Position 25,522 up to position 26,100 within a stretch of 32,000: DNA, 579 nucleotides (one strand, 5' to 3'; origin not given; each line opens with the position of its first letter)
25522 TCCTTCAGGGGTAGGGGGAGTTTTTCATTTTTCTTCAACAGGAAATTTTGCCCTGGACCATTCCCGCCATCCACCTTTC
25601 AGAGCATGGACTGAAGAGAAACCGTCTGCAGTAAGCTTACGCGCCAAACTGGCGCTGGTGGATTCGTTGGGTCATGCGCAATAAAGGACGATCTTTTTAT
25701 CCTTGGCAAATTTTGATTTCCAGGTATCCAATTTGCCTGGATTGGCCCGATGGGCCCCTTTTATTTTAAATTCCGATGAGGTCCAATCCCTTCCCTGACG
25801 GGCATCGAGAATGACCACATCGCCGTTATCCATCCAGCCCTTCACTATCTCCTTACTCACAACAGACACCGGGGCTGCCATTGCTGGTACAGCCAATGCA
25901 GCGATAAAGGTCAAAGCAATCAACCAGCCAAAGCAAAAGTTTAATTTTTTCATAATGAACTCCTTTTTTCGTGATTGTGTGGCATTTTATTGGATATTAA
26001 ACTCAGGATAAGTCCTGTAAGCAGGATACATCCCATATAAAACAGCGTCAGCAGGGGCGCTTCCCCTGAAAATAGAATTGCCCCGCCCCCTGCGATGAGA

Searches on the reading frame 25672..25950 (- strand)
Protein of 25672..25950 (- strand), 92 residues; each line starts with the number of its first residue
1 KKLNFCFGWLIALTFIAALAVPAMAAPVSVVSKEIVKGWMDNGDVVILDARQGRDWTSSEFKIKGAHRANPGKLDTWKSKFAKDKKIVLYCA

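Call 23: search_protein_families(library=pfam, max_evalue=0.01, proteins=[window:25672-25950:-])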
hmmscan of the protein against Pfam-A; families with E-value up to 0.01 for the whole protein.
window:25672-25950:- (92 aa): 1 family
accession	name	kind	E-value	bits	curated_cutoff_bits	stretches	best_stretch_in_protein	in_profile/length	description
PF00581.25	Rhodanese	-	2.5e-05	25.1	22.2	1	34-92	3-69/102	Rhodanese-like domain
